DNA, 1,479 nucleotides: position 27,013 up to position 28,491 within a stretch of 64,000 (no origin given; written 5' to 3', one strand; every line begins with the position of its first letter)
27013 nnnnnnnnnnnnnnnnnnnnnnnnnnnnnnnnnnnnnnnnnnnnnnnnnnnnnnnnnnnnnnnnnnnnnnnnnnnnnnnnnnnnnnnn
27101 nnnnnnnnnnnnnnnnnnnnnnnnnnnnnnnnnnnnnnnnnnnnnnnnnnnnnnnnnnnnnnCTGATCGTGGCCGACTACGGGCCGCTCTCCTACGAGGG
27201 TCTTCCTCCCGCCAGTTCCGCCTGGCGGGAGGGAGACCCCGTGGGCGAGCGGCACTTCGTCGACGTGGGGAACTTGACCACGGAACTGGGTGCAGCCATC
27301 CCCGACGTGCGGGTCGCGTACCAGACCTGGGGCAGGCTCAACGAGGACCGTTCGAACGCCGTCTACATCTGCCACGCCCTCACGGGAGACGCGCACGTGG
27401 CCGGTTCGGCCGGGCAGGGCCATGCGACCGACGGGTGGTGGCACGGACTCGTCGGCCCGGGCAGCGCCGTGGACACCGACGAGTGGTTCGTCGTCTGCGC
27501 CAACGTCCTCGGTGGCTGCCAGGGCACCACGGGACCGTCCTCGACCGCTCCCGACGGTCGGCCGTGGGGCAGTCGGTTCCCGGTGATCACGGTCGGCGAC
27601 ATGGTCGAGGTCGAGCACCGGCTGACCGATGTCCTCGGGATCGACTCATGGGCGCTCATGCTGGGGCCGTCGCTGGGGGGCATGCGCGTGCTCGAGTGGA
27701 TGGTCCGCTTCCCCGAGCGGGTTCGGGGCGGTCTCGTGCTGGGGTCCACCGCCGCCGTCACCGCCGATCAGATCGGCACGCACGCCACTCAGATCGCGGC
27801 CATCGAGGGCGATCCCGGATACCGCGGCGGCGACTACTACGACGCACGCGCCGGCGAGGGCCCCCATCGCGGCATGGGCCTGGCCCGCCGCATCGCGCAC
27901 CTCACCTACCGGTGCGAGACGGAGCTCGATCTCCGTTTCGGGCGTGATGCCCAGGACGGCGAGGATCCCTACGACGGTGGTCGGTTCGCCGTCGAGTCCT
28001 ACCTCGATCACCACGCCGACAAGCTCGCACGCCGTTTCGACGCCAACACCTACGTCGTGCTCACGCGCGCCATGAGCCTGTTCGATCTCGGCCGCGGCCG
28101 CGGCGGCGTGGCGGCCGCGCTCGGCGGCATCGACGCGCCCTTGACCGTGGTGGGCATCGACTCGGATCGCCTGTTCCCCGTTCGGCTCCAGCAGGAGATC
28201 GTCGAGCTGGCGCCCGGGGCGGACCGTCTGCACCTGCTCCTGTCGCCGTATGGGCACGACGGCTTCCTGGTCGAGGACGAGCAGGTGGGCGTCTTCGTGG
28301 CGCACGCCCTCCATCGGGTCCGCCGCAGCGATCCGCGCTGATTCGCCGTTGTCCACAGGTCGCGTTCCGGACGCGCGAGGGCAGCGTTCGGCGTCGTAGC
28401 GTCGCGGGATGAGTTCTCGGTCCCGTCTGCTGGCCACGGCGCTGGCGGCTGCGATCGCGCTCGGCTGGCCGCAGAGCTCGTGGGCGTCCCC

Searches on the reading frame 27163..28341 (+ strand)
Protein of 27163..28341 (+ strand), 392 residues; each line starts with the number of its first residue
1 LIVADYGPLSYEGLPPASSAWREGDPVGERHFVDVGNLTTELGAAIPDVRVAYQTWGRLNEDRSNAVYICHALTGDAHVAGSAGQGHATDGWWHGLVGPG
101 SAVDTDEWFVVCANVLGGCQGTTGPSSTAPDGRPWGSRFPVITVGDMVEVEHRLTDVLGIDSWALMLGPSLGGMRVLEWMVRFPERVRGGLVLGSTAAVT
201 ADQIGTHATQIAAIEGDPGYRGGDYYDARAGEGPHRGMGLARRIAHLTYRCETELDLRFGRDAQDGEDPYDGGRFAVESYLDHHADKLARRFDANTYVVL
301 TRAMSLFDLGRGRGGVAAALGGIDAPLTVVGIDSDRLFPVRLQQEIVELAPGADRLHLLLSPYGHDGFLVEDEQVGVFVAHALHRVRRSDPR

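Call 7: search_protein_families(library=ncbifam, proteins=[window:27163-28341:+])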
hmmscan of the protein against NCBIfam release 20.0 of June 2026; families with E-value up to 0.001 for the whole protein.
window:27163-28341:+ (392 aa): 12 families
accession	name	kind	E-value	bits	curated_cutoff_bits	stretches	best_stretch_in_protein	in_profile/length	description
NF047917.1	MetX_acetyl_MTB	exception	6.6e-158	525.5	475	1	27-383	4-359/361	homoserine O-acetyltransferase MetX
NF001209.0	PRK00175.1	equivalog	1.2e-137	458.8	331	1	23-388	8-377/381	homoserine O-acetyltransferase MetX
TIGR01392.2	MetX_acetyl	equivalog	2.3e-125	418.3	500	1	36-382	3-349/351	homoserine O-acetyltransferase MetX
NF047916.1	MetX_succinyl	exception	1.5e-93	313.7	560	1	38-381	16-364/370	homoserine O-succinyltransferase MetX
NF005262.1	PRK06765.1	equivalog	1.1e-59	202.3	450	1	31-365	5-347/366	E22 family MetX-like putative esterase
NF005757.0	PRK07581.1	subfamily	1.2e-39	136.2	332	1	31-384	8-334/339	hypothetical protein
NF006449.0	PRK08775.1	equivalog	8.8e-34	116.9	296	1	44-386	42-340/344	homoserine O-succinyltransferase MetX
NF047915.1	homoser_Ac_Staph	exception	5.4e-25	88.4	500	1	33-384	8-314/320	homoserine O-acetyltransferase MetX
NF005071.0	PRK06489.1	equivalog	1.1e-18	67.5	305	1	35-227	37-221/362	hypothetical protein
TIGR02427.1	protocat_pcaD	equivalog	1.6e-05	24.4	255.85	0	142-201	60-117/251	3-oxoadipate enol-lactonase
NF051488.1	bifunc_PcaDC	exception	2.7e-05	23.5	390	0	142-200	59-116/375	bifunctional 3-oxoadipate enol-lactonase/4-carboxymuconolactone decarboxylase PcaDC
TIGR01738.1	bioH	equivalog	0.00011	21.9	206.95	0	160-207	63-110/245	pimeloyl-ACP methyl ester esterase BioH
